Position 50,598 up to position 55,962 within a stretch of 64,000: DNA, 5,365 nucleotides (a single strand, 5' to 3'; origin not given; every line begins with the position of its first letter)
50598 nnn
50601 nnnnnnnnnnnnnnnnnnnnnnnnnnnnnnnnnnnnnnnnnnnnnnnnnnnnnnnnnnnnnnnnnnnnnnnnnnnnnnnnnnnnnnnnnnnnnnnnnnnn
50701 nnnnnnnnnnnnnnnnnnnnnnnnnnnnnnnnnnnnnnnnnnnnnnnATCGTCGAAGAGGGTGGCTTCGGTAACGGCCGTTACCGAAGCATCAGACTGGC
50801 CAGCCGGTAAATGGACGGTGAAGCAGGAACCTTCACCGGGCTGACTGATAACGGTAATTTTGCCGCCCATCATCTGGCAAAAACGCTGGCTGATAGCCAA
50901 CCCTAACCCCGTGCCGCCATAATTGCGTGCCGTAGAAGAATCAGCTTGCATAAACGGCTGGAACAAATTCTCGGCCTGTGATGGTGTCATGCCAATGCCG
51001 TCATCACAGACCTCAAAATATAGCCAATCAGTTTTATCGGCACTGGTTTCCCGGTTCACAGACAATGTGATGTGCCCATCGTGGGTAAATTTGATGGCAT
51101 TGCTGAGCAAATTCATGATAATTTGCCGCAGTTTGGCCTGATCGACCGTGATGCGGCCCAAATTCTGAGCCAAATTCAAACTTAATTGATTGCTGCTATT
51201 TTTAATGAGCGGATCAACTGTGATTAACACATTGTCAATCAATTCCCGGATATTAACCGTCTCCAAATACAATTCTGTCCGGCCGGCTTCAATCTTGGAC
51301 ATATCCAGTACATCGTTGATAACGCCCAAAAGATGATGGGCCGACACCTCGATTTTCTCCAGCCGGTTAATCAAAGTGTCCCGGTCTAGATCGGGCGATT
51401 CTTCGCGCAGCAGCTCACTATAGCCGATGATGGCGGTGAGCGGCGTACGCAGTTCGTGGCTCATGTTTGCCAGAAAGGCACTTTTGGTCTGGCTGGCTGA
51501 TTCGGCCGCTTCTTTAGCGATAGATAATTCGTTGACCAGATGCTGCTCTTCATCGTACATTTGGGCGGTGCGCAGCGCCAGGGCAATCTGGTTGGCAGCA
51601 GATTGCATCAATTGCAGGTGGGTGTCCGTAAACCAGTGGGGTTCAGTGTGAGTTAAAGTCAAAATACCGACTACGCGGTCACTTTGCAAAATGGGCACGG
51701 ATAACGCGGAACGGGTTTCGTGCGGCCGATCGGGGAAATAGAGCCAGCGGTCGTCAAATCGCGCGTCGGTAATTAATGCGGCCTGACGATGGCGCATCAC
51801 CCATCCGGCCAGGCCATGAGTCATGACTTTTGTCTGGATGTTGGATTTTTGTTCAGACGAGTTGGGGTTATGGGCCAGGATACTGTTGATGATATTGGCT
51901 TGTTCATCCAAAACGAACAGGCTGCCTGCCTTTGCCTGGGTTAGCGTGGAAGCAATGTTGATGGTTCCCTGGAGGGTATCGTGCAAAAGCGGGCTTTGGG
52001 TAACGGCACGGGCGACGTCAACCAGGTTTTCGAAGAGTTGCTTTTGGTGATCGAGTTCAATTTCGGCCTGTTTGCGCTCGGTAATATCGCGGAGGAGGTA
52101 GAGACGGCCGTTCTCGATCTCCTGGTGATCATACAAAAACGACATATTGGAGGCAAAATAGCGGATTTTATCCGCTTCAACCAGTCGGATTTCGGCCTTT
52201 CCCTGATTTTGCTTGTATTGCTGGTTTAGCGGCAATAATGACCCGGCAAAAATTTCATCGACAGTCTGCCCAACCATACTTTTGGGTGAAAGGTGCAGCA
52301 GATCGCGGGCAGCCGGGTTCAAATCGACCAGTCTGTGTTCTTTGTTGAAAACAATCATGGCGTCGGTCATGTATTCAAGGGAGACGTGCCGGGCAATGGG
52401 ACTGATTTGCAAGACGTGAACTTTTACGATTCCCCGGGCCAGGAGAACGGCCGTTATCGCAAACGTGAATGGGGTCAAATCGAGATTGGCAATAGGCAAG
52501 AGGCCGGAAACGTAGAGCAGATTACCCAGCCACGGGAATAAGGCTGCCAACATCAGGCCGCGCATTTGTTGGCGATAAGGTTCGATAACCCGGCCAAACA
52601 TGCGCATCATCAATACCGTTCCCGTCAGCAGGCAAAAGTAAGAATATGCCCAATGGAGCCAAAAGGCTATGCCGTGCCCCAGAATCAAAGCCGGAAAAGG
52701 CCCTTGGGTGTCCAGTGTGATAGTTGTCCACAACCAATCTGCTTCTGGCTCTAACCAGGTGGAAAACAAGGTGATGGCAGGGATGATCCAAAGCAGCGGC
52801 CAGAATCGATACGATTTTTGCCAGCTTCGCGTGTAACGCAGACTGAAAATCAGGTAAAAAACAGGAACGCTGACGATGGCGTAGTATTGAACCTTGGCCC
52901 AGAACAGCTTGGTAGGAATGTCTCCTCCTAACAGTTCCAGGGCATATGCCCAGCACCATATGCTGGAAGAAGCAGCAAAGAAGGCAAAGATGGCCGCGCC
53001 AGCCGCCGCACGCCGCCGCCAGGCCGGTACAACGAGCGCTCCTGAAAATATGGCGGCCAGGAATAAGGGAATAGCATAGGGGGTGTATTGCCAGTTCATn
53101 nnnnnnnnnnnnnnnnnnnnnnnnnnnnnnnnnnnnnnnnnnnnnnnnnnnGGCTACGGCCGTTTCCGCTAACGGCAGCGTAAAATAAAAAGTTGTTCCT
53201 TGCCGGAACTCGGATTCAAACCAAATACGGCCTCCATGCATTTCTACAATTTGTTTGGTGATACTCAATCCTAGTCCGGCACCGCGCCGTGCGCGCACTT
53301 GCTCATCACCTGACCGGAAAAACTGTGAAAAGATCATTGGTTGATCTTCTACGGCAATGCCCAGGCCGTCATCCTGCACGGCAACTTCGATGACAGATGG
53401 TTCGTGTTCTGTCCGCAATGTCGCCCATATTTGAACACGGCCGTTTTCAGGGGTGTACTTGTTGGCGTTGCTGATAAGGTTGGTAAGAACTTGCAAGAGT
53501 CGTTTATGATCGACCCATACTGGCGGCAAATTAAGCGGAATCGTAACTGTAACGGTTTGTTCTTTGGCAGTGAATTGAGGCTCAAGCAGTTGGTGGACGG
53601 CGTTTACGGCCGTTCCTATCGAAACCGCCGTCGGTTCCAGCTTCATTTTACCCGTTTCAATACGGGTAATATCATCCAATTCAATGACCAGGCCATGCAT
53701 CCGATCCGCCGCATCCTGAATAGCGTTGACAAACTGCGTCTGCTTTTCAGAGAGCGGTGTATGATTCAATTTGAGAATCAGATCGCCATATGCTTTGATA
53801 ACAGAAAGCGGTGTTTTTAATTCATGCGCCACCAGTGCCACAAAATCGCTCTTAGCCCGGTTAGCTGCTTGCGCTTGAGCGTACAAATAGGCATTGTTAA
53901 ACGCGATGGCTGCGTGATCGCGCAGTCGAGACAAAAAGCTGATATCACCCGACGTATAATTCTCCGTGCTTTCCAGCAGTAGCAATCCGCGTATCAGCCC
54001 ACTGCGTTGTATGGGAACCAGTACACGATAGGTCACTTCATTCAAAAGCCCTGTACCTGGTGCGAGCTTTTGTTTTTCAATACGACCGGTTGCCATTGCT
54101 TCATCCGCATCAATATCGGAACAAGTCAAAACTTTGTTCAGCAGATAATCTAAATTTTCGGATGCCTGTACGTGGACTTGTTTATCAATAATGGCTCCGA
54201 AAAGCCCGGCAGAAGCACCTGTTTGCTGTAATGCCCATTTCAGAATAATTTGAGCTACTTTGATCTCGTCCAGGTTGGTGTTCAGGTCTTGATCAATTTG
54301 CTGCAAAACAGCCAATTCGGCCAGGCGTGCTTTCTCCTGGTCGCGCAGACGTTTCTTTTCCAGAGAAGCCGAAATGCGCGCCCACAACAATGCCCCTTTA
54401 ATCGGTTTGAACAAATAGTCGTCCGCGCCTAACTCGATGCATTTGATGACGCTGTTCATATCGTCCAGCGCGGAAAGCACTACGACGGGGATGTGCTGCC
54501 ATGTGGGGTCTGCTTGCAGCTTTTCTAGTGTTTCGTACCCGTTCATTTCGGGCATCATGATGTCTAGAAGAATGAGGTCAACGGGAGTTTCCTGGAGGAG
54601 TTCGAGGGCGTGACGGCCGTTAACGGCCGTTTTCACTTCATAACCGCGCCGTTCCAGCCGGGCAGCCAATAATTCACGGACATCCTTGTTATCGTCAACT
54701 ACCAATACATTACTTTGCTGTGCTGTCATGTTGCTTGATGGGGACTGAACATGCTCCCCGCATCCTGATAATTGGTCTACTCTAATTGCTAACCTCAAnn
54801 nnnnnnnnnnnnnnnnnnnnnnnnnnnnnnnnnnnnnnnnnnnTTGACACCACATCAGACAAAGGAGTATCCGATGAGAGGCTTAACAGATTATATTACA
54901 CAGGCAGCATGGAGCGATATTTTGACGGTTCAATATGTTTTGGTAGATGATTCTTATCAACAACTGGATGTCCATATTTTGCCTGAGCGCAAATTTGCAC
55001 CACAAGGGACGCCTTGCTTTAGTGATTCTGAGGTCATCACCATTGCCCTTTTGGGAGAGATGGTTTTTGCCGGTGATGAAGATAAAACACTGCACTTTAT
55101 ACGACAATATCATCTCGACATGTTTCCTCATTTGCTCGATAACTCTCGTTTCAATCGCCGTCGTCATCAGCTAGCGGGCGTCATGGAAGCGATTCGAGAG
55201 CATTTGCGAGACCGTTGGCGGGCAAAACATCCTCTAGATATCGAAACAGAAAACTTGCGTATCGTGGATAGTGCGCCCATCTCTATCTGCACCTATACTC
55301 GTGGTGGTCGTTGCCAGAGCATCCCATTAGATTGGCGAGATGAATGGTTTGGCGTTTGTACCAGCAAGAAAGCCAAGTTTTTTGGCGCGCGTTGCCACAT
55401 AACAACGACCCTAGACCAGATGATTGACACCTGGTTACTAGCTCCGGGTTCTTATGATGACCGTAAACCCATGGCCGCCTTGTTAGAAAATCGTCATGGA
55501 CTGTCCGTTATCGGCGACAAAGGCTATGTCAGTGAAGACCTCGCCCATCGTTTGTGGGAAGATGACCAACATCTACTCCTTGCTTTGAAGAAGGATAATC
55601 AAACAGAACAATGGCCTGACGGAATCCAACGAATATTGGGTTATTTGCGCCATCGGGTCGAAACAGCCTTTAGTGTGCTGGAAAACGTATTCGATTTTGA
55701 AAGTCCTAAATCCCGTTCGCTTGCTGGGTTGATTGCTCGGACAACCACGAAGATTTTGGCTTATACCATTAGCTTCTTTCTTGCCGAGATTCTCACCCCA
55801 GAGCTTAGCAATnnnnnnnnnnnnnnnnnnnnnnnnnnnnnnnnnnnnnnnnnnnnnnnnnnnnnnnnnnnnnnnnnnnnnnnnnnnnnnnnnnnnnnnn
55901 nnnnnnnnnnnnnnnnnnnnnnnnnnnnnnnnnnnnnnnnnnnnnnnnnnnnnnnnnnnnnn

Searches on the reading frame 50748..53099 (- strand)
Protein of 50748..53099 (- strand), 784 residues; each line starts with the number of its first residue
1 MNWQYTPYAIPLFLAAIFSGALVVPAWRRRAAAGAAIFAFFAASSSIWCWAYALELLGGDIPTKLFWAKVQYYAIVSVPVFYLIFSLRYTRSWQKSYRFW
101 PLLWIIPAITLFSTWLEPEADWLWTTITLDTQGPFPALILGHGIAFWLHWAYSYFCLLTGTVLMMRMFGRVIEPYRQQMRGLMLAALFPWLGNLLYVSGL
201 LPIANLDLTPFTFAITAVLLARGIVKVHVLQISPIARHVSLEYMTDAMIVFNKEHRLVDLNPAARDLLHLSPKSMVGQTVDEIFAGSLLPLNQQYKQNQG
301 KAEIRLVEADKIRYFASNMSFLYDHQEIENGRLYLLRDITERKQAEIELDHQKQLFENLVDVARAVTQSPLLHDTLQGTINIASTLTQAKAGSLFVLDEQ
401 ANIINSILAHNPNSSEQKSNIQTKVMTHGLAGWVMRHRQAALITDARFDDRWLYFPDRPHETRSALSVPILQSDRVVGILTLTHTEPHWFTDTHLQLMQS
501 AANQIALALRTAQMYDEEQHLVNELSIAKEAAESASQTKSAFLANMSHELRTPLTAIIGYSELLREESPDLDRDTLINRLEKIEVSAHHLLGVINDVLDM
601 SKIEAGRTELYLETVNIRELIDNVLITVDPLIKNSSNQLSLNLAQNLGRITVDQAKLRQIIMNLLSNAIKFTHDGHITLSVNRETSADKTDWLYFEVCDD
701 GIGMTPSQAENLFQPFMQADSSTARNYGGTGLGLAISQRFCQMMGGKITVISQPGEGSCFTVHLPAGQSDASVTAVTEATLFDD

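Call 17: search_protein_families(library=pfam, proteins=[window:50748-53099:-], max_evalue=0.00001)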
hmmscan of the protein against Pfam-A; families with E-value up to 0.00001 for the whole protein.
window:50748-53099:- (784 aa): 8 families
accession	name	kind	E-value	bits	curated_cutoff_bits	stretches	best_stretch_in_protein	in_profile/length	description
PF16927.11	HisKA_7TM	-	2.2e-53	181.8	28.6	1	12-234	2-224/224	N-terminal 7TM region of histidine kinase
PF02518.31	HATPase_c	-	2.1e-32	112.3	26.4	1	653-766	2-109/111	Histidine kinase-, DNA gyrase B-, and HSP90-like ATPase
PF00512.31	HisKA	-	6.8e-20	71.3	26.9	1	539-606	2-66/66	His Kinase A (phospho-acceptor) domain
PF13185.12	GAF_2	-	1.1e-19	71.5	28.6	1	372-509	4-135/136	GAF domain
PF01590.32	GAF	-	3.5e-19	70.1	22.4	1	372-509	2-133/133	GAF domain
PF13492.12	GAF_3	-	2.2e-13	51.2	27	1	373-510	3-128/129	GAF domain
PF08448.16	PAS_4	-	2.3e-06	28.2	23.1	0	244-344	4-110/110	PAS fold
PF13426.13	PAS_9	-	6.6e-06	26.8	27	0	246-341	2-103/103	PAS domain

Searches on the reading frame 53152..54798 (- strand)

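Call 17: search_protein_families(library=pfam, proteins=[window:53152-54798:-], max_evalue=0.00001)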
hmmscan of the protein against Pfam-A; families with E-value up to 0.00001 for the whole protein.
window:53152-54798:- (549 aa): 3 families
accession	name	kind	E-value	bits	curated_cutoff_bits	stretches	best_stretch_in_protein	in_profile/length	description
PF00072.30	Response_reg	-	2.2e-31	108.7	30.2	1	31-142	1-110/111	Response regulator receiver domain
PF02518.31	HATPase_c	-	3.8e-29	101.8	26.4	1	430-544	2-110/111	Histidine kinase-, DNA gyrase B-, and HSP90-like ATPase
PF00512.31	HisKA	-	3.1e-15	56.4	26.9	1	315-383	1-66/66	His Kinase A (phospho-acceptor) domain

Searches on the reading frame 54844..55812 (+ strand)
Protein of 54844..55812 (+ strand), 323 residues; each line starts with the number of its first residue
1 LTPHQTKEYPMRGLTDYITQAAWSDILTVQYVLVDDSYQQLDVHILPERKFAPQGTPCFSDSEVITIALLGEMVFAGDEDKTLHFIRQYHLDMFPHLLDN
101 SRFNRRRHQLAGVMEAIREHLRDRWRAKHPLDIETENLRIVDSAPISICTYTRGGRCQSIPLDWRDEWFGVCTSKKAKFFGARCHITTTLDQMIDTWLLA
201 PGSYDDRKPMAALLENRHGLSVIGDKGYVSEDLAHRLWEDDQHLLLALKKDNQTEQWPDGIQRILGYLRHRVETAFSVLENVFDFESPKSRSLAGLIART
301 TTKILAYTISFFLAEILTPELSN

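Call 17: search_protein_families(library=pfam, proteins=[window:54844-55812:+], max_evalue=0.00001)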
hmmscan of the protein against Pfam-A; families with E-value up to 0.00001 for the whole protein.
window:54844-55812:+ (323 aa): 2 families
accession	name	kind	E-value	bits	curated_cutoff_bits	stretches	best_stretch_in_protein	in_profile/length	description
PF13612.12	DDE_Tnp_1_3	-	1e-12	48.7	27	1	135-292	4-154/155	Transposase DDE domain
PF01609.27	DDE_Tnp_1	-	2.7e-12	47.3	23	1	137-309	5-200/200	Transposase DDE domain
